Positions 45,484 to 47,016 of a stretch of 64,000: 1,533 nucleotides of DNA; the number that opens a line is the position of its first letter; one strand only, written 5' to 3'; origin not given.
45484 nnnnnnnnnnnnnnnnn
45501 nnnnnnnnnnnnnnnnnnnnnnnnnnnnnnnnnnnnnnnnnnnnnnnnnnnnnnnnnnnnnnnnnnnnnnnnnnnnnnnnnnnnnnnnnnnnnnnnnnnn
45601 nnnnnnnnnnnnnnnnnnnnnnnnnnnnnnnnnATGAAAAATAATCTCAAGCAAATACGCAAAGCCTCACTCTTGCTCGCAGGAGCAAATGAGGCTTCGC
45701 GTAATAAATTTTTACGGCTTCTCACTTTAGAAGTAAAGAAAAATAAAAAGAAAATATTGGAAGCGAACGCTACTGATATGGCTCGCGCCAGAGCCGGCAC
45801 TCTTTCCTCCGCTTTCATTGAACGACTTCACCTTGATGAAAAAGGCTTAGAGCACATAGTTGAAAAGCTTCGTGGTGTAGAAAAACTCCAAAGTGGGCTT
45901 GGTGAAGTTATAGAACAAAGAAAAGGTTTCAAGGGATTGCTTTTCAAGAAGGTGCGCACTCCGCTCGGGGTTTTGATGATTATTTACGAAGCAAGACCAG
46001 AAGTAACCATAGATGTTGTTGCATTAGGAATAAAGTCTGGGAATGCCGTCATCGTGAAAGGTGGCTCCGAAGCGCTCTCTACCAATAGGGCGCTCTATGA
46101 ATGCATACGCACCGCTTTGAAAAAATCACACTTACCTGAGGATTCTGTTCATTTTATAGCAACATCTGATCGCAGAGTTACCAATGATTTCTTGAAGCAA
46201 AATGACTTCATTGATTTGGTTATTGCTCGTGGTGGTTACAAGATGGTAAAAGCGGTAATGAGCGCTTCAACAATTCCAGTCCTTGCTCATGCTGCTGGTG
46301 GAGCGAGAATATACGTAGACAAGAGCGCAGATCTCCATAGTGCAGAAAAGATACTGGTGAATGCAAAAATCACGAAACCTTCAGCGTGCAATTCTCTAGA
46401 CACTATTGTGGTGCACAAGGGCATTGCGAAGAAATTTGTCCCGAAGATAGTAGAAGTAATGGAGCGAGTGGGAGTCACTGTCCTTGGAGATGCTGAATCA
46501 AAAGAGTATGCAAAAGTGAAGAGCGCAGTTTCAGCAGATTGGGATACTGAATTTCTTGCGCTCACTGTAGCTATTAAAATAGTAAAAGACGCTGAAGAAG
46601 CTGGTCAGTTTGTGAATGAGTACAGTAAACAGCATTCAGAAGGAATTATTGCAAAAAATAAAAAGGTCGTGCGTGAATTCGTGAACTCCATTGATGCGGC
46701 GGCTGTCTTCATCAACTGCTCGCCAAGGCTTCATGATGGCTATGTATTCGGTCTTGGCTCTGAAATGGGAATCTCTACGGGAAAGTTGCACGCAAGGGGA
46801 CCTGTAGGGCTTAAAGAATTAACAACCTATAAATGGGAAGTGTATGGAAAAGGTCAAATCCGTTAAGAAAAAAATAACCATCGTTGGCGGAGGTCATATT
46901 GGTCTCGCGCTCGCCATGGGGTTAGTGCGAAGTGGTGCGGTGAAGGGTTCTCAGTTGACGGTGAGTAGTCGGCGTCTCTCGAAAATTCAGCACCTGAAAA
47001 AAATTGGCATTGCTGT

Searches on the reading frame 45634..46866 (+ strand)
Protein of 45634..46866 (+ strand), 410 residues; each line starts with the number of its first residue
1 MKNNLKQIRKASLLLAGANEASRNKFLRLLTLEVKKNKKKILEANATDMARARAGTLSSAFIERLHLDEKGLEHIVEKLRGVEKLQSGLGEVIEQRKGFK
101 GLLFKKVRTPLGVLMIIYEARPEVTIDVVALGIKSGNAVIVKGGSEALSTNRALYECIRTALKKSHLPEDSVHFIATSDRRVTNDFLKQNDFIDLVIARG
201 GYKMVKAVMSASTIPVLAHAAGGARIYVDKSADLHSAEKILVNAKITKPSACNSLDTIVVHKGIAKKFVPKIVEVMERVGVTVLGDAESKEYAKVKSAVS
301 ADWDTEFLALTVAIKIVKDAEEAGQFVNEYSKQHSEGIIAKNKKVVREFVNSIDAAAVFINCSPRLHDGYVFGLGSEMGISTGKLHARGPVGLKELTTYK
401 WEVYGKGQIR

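Call 7: search_protein_families(library=ncbifam, proteins=[window:45634-46866:+])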
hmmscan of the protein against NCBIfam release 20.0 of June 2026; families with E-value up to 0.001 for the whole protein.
window:45634-46866:+ (410 aa): 16 families
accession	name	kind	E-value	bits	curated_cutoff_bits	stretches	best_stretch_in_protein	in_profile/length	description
NF001221.0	PRK00197.1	equivalog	1.8e-146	488.1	289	1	1-410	7-417/418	glutamate-5-semialdehyde dehydrogenase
TIGR00407.1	proA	equivalog_domain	3.5e-128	427.8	317.45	1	9-400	2-398/398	glutamate-5-semialdehyde dehydrogenase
TIGR01092.1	P5CS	equivalog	4.7e-89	299.5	796.75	1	8-409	295-694/715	delta l-pyrroline-5-carboxylate synthetase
NF010378.0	PRK13805.1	equivalog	7.2e-17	60.5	951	1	104-291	104-288/872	bifunctional acetaldehyde-CoA/alcohol dehydrogenase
NF047625.1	AcylSulfactDhSauS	equivalog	3e-16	59.3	600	1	107-290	99-278/464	acylating sulfoacetaldehyde dehydrogenase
TIGR02518.1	EutH_ACDH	equivalog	4.5e-16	58.8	620.1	1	106-294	100-285/488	acetaldehyde dehydrogenase (acetylating)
NF040648.1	lactal_redase_Meth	equivalog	7.3e-12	45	650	1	89-279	112-301/463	lactaldehyde dehydrogenase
NF052305.1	DioxValDhHalo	equivalog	1.8e-11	43.6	750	1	106-282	137-314/483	2,5-dioxovalerate dehydrogenase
NF011927.0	PRK15398.1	subfamily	6.2e-10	38.3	403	1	75-293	101-309/465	aldehyde dehydrogenase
NF042993.1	AlphKGSA_gudD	equivalog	3e-09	36.2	770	1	41-281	76-312/481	alpha-ketoglutaric semialdehyde dehydrogenase GucD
NF007497.0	PRK10090.1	equivalog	5.3e-09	35.4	500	1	110-284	142-317/480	aldehyde dehydrogenase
NF050084.1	pip_6_carb_DH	equivalog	5.4e-09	35.5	730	1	129-281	138-292/475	L-piperidine-6-carboxylate dehydrogenase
NF040869.1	G3PDH_Arch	equivalog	1.1e-07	31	780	1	108-283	156-329/502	NADP-dependent glyceraldehyde-3-phosphate dehydrogenase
NF040792.1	glyc_ald_dh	equivalog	3.7e-07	29.4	760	1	90-289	118-313/488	D-glyceraldehyde dehydrogenase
NF006916.0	PRK09407.1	equivalog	1.3e-06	27.3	521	1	131-281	179-326/526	succinic semialdehyde dehydrogenase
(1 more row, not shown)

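Call 8: search_protein_families(library=pfam, proteins=[window:45634-46866:+])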
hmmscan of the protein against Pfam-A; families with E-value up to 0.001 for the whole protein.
window:45634-46866:+ (410 aa): 2 families
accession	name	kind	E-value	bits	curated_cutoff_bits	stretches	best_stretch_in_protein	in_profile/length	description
PF00171.27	Aldedh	-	1.5e-18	67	23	1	88-281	107-298/461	Aldehyde dehydrogenase family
PF07368.16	DUF1487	-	0.00084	19.3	23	0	229-281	11-62/215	Protein of unknown function (DUF1487)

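Call 9: find_related_loci(query=window:45634-46866:+, collection=genome_contigs, flank=3000)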
Query window:45634-46866:+ (410 aa) in genome_contigs; peptide patterns used: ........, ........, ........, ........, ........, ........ (x = any residue, [..] = any of these).
252 stretches matched a pattern; 10 encode a relative of the query (tblastn E <= 1e-3); 10 distinct loci.
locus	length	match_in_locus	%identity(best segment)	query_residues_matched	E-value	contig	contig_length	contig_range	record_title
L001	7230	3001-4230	77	1-410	0e+0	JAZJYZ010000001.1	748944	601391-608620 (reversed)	MAG: Patescibacteria group bacterium isolate ADI_H2L1_1_122_18_3-bin003_1 ADIH2L11_B003_1_000000000001, whole genome sho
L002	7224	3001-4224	59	1-410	1e-163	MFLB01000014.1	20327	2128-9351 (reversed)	MAG: Candidatus Kaiserbacteria bacterium RIFCSPHIGHO2_01_FULL_58_22 rifcsphigho2_01_scaffold_19495, whole genome shotgun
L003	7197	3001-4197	41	9-409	3e-101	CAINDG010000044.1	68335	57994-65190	MAG: uncultured planctomycete isolate A14_bin-1425 genome assembly, contig: bin-1425:44/54, whole genome shotgun sequenc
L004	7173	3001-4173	42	23-410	2e-98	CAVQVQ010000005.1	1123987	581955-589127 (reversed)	MAG: uncultured Solirubrobacterales bacterium isolate MFD09964.bin.1.317 genome assembly, contig: contig_6487, whole gen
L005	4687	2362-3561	39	9-409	1e-93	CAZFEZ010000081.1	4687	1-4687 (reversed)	MAG TPA_asm: uncultured Methanosarcinales archaeon isolate binchicken_co38_1194 genome assembly, contig: NODE_38247_leng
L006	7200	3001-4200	39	9-409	4e-93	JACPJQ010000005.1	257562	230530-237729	MAG: Candidatus Woesearchaeota archaeon isolate NC_groundwater_472_Ag_B-0.1um_38_40 S34_3B_scaffold_275673, whole genome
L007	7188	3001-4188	36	19-410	1e-80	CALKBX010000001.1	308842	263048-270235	MAG: uncultured Verrucomicrobiae bacterium isolate FRAM_RAS_EGC1617_bin25 genome assembly, contig: FRAM_EGC1617_bin25-1,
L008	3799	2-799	41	146-410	6e-68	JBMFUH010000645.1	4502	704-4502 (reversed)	MAG: Isosphaeraceae bacterium isolate KM4347-34 NODE_5047_length_4502_cov_4.785923, whole genome shotgun sequence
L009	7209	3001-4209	39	9-410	1e-100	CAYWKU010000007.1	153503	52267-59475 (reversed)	MAG TPA_asm: uncultured bacterium isolate SRP141376_co1_276 genome assembly, contig: NODE_206_length_153503_cov_10.97736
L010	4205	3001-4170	35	23-410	8e-78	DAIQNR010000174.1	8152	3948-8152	MAG TPA_asm: Myxococcota bacterium isolate CTOTU7342 NODE_13176_length_8152_cov_14.323453, whole genome shotgun sequence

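Call 16: find_related_loci(query=window:45634-46866:+, collection=metagenome_contigs, flank=2500)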
Query window:45634-46866:+ (410 aa) in metagenome_contigs; peptide patterns used: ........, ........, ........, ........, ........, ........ (x = any residue, [..] = any of these).
600 stretches matched a pattern (row limit reached: there are more); 11 encode a relative of the query (tblastn E <= 1e-3); 11 distinct loci.
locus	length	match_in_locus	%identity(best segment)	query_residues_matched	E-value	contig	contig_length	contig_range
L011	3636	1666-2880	61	4-410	1e-175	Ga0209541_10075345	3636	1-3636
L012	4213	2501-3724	59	1-410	9e-166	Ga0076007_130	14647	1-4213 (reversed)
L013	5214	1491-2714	59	1-410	2e-164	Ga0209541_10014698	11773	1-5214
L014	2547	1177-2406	44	3-410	4e-120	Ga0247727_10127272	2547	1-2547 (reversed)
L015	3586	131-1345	38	6-410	4e-95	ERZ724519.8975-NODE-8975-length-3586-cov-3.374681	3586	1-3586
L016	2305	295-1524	36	1-410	3e-93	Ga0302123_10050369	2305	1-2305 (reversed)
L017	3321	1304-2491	36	19-410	9e-87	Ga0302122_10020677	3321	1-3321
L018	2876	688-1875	36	19-410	5e-84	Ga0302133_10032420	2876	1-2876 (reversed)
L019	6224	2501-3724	59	1-410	6e-164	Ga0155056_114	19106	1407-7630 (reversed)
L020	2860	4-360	71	292-410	5e-55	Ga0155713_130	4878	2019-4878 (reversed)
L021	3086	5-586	38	219-410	1e-39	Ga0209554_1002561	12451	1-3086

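Call 22: find_homologous_proteins(query=window:45634-46866:+, max_evalue=1e-100)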
Query window:45634-46866:+ (410 aa): 404 proteins with E <= 1e-100 among 8000 candidates; the best 120 are listed.
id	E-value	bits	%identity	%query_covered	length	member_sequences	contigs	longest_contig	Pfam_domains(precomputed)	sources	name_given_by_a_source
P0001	3.2e-260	881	100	100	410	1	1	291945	PF00171.28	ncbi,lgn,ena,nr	ncbi:MAG: glutamate-5-semialdehyde dehydrogenase [Parcubacteria group bacterium Greene0714_7]|nr:MAG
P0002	2.2e-219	746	84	100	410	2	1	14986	PF00171.28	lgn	-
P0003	6.1e-219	745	83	100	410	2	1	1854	PF00171.28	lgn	-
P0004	5.4e-201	686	77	100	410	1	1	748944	PF00171.28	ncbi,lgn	ncbi:MAG: glutamate-5-semialdehyde dehydrogenase [Patescibacteria group bacterium]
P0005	1.0e-160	553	65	99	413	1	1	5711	PF00171.28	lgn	-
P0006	8.5e-159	547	63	99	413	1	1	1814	PF00171.28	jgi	jgi:glutamate-5-semialdehyde dehydrogenase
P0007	1.6e-158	546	64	99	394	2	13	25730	PF00171.28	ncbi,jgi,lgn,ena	ncbi:MAG TPA: glutamate-5-semialdehyde dehydrogenase [Candidatus Paceibacterota bacterium]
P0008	1.0e-157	543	63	100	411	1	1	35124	PF00171.28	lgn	-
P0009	1.2e-157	543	63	100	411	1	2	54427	PF00171.28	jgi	jgi:glutamate-5-semialdehyde dehydrogenase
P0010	3.9e-156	538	62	100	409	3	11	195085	PF00171.28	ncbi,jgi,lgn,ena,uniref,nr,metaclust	ncbi:glutamate-5-semialdehyde dehydrogenase [Candidatus Kaiserbacteria bacterium RIFCSPLOWO2_12_FULL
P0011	5.6e-156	538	61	100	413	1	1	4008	PF00171.28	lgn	-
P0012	3.4e-155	535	64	99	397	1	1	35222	PF00171.28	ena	-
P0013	6.3e-154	531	60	99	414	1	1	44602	PF00171.28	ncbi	-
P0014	8.1e-154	530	61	99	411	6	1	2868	PF00171.28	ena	-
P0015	1.0e-153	530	62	100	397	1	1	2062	PF00171.28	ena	-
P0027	5.5e-150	518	63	100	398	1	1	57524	PF00171.28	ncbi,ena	-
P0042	9.4e-148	510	62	100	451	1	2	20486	PF00171.28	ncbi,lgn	-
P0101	4.7e-140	485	58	100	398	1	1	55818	PF00171.28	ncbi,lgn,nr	ncbi:glutamate-5-semialdehyde dehydrogenase [Candidatus Gottesmanbacteria bacterium]|nr:glutamate-5-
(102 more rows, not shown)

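Call 23: find_encoding_contigs(protein=P0002, flank=2500, max_places=3)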
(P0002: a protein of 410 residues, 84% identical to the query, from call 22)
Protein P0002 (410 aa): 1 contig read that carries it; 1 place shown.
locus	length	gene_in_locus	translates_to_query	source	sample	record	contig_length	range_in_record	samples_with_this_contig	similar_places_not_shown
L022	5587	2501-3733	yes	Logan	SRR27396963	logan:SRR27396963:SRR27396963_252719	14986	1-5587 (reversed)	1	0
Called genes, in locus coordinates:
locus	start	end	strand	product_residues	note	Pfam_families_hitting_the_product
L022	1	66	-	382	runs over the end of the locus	PF01168:Ala_racemase_N, PF00842:Ala_racemase_C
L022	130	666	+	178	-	PF01765:RRF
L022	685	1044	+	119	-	PF05635:23S_rRNA_IVP, PF22296:bAvd (weak)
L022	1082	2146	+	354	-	PF02163:Peptidase_M50, PF13180:PDZ_2 (weak), PF17820:PDZ_6 (weak)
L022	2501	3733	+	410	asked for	PF00171:Aldedh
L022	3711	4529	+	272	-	PF03807:F420_oxidored, PF14748:P5CR_dimer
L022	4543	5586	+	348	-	?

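Call 24: find_encoding_contigs(protein=P0003, flank=2500, max_places=3)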
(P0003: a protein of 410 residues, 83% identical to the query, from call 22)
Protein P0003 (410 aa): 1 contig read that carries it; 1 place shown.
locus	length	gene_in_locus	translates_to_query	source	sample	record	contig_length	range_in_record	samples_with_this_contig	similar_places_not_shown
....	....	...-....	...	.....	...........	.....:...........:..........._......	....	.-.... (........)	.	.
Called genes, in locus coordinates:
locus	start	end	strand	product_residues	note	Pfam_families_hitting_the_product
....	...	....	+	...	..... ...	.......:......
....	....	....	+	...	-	?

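Call 25: find_encoding_contigs(protein=P0005, flank=2500, max_places=3)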
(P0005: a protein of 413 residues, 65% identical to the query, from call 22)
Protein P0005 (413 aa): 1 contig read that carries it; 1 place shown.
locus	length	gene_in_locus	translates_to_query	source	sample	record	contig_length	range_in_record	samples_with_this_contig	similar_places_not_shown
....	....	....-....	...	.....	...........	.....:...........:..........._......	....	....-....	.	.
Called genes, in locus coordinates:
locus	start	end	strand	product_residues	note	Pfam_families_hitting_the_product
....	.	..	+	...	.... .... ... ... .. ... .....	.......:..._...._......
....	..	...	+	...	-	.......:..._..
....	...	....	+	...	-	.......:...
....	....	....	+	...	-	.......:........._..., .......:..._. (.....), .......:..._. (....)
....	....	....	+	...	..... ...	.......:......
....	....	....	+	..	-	?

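Call 26: find_encoding_contigs(protein=P0007, flank=2500, max_places=4)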
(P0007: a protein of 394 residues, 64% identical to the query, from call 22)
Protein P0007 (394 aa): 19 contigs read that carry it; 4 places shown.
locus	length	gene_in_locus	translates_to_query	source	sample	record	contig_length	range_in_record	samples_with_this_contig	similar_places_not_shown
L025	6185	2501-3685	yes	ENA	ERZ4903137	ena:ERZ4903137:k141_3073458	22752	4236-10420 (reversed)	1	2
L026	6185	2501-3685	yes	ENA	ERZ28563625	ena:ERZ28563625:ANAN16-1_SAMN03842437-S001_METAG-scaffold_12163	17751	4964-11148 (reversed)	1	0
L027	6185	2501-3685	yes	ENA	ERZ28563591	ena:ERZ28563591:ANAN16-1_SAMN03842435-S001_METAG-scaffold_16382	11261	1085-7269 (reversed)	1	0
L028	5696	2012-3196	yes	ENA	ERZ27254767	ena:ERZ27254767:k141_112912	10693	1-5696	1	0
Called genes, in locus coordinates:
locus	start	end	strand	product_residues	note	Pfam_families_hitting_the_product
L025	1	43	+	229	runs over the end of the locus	PF13177:DNA_pol3_delta2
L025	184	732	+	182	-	PF01765:RRF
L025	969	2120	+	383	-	PF02163:Peptidase_M50, PF00595:PDZ (weak)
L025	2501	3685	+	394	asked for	PF00171:Aldedh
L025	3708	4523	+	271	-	PF03807:F420_oxidored, PF14748:P5CR_dimer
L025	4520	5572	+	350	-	PF00696:AA_kinase, PF01472:PUA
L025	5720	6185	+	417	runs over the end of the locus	PF00587:tRNA-synt_2b, PF03129:HGTP_anticodon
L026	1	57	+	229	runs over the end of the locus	PF13177:DNA_pol3_delta2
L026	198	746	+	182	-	PF01765:RRF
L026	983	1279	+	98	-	-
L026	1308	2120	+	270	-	PF02163:Peptidase_M50, PF00595:PDZ (weak)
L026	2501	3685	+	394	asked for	PF00171:Aldedh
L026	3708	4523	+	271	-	PF03807:F420_oxidored, PF14748:P5CR_dimer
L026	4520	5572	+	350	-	PF00696:AA_kinase, PF01472:PUA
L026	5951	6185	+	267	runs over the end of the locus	PF00587:tRNA-synt_2b, PF03129:HGTP_anticodon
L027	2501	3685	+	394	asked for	PF00171:Aldedh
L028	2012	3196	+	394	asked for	PF00171:Aldedh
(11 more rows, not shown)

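Call 27: find_encoding_contigs(protein=P0008, flank=2500, max_places=2)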
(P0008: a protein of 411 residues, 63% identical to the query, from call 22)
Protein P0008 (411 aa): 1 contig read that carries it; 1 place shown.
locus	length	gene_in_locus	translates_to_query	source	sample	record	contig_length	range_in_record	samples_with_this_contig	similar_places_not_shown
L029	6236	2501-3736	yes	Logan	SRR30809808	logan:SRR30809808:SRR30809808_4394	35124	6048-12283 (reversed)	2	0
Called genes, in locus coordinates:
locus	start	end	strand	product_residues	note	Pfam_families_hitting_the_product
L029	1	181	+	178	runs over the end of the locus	PF01765:RRF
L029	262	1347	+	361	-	PF02163:Peptidase_M50, PF00595:PDZ, PF17820:PDZ_6 (weak)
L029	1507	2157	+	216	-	PF00990:GGDEF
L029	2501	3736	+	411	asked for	PF00171:Aldedh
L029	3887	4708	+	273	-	PF03807:F420_oxidored, PF14748:P5CR_dimer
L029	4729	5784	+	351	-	PF00696:AA_kinase, PF01472:PUA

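Call 28: find_encoding_contigs(protein=P0009, flank=2500, max_places=2)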
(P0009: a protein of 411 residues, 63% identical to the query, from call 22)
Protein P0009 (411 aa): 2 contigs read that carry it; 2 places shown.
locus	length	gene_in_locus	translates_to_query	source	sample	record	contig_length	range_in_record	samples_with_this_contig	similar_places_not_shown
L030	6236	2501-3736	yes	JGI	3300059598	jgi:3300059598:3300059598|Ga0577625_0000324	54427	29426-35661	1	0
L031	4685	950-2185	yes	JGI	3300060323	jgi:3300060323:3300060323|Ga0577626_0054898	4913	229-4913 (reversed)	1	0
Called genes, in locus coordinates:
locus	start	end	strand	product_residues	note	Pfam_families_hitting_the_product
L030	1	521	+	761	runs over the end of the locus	PF01820:Dala_Dala_lig_N, PF02655:ATP-grasp_3 (faint), PF07478:Dala_Dala_lig_C, PF01820:Dala_Dala_lig_N, PF07478:Dala_Dala_lig_C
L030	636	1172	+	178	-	PF01765:RRF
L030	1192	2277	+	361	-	PF02163:Peptidase_M50, PF00595:PDZ (weak)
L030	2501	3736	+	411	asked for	PF00171:Aldedh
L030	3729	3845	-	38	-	-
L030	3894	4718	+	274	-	PF03807:F420_oxidored, PF14748:P5CR_dimer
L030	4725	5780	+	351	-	PF00696:AA_kinase, PF01472:PUA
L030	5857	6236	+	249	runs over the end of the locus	PF08241:Methyltransf_11 (weak)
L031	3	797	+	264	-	PF02163:Peptidase_M50, PF00595:PDZ (weak)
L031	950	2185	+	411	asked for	PF00171:Aldedh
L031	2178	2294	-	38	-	-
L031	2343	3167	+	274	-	PF03807:F420_oxidored, PF14748:P5CR_dimer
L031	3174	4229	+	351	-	PF00696:AA_kinase, PF01472:PUA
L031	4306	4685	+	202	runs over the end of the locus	?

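Call 29: find_encoding_contigs(protein=P0010, flank=2500, max_places=3)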
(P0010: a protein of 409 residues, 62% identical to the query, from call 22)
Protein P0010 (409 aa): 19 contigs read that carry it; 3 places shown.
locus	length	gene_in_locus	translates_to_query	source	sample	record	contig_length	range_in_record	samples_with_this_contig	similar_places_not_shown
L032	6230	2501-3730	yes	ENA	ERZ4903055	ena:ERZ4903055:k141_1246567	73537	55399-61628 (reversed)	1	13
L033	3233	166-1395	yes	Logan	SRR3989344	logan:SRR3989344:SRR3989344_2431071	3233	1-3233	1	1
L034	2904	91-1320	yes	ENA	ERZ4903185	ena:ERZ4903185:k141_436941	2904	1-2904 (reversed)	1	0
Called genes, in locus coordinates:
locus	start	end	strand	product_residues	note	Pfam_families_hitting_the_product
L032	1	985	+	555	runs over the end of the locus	-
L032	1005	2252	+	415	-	PF02812:ELFV_dehydrog_N, PF00208:ELFV_dehydrog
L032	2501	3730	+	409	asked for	PF00171:Aldedh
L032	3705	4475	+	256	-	PF03807:F420_oxidored, PF14748:P5CR_dimer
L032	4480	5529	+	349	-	PF00696:AA_kinase, PF01472:PUA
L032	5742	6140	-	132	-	-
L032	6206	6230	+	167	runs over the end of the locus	PF00588:SpoU_methylase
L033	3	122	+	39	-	?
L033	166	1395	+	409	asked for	PF00171:Aldedh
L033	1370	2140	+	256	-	PF03807:F420_oxidored, PF14748:P5CR_dimer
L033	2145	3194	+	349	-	PF00696:AA_kinase, PF01472:PUA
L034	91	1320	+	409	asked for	PF00171:Aldedh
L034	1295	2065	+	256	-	PF03807:F420_oxidored, PF14748:P5CR_dimer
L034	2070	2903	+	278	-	?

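Call 30: find_encoding_contigs(protein=P0012, flank=2500, max_places=2)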
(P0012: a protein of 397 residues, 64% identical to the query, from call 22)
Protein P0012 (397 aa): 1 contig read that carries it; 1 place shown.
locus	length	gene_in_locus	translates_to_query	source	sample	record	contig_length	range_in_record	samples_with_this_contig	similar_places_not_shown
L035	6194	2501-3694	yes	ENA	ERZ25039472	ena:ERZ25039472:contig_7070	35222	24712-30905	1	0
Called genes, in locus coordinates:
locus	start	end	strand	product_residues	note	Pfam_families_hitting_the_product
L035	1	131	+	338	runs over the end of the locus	PF00022:Actin (weak), PF06723:MreB_Mbl, PF00012:HSP70, PF14450:FtsA (weak)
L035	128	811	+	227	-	PF13177:DNA_pol3_delta2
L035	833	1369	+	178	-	PF01765:RRF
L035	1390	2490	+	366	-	PF02163:Peptidase_M50, PF13180:PDZ_2 (weak), PF00595:PDZ, PF17820:PDZ_6 (weak)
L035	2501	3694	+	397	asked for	PF00171:Aldedh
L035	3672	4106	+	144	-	PF03807:F420_oxidored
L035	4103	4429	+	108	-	PF14748:P5CR_dimer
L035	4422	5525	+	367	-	PF00696:AA_kinase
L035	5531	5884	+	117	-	-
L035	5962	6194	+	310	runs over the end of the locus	PF00587:tRNA-synt_2b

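Call 31: find_encoding_contigs(protein=P0013, flank=2500, max_places=2)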
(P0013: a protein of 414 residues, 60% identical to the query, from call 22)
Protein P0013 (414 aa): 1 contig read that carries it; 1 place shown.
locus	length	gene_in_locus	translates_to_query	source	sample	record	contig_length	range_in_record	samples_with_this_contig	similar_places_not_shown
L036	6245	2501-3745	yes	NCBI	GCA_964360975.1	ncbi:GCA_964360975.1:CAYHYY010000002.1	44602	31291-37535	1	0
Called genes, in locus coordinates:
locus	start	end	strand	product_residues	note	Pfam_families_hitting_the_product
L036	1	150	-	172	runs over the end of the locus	PF01371:Trp_repressor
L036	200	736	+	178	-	PF01765:RRF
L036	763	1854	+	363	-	PF02163:Peptidase_M50, PF00595:PDZ (weak), PF13180:PDZ_2 (weak), PF17820:PDZ_6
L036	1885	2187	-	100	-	-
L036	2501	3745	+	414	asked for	PF00171:Aldedh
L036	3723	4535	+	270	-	PF03807:F420_oxidored, PF14748:P5CR_dimer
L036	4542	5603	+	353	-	PF00696:AA_kinase, PF01472:PUA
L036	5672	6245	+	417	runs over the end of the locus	PF00587:tRNA-synt_2b, PF03129:HGTP_anticodon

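Call 43: find_encoding_contigs(protein=P0027, flank=2500, max_places=2)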
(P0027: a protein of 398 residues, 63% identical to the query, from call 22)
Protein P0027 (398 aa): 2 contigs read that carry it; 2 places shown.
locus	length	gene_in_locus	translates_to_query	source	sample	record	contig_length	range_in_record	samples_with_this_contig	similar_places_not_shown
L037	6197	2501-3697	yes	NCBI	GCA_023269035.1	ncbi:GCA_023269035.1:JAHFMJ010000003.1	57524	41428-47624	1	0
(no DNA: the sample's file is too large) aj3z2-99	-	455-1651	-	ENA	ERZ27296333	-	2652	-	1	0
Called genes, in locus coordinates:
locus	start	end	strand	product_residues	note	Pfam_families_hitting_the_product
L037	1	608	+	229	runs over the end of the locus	PF13177:DNA_pol3_delta2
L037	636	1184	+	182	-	PF01765:RRF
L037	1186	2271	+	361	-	PF02163:Peptidase_M50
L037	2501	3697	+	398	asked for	PF00171:Aldedh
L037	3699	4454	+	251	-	PF03807:F420_oxidored, PF14748:P5CR_dimer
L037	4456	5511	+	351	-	PF00696:AA_kinase, PF01472:PUA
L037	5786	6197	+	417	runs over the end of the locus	PF00587:tRNA-synt_2b, PF03129:HGTP_anticodon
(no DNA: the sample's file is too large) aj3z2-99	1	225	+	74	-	?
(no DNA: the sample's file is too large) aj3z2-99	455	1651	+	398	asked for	PF00171:Aldedh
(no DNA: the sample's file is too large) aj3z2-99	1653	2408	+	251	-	PF03807:F420_oxidored, PF14748:P5CR_dimer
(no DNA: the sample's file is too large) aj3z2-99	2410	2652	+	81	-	?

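Call 44: find_encoding_contigs(protein=P0042, flank=2500, max_places=2)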
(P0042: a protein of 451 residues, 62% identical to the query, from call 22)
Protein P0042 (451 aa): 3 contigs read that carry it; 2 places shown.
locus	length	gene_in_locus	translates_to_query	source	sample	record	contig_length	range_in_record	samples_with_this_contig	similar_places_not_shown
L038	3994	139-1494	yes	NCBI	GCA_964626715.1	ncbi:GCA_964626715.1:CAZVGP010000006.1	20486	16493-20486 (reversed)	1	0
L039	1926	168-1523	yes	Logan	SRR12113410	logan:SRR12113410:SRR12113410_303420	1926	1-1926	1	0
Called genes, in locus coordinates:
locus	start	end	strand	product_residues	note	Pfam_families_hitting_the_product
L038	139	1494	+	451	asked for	PF00171:Aldedh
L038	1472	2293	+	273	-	PF10727:Rossmann-like (faint), PF02254:TrkA_N (faint), PF02558:ApbA (weak), PF03435:Sacchrp_dh_NADP (faint), PF03446:NAD_binding_2 (weak), PF03807:F420_oxidored, PF14748:P5CR_dimer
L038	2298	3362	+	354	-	PF00696:AA_kinase, PF01472:PUA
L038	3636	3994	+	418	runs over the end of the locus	PF00587:tRNA-synt_2b, PF03129:HGTP_anticodon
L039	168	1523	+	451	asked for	PF00171:Aldedh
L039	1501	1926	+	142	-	?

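Call 45: find_encoding_contigs(protein=P0101, flank=2500, max_places=2)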
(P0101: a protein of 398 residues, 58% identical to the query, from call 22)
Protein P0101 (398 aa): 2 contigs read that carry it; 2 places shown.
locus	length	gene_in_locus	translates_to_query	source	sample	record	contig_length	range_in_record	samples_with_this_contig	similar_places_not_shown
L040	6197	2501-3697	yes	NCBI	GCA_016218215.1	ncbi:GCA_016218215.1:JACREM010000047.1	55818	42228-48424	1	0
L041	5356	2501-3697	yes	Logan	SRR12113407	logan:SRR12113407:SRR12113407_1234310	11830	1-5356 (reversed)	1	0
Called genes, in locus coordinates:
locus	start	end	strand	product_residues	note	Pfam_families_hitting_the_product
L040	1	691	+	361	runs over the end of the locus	PF02163:Peptidase_M50, PF13180:PDZ_2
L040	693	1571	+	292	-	PF18915:DUF5667 (weak)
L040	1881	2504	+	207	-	PF00696:AA_kinase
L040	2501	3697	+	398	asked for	PF00171:Aldedh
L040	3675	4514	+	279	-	PF03807:F420_oxidored, PF14748:P5CR_dimer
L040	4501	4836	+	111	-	PF01588:tRNA_bind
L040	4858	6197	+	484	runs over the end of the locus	PF00587:tRNA-synt_2b, PF03129:HGTP_anticodon, PF09180:ProRS-C_1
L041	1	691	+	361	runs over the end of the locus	PF02163:Peptidase_M50, PF13180:PDZ_2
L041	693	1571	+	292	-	PF18915:DUF5667 (weak)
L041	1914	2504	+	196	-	PF00696:AA_kinase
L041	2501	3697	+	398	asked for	PF00171:Aldedh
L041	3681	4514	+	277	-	PF03807:F420_oxidored, PF14748:P5CR_dimer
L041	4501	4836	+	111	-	PF01588:tRNA_bind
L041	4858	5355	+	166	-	?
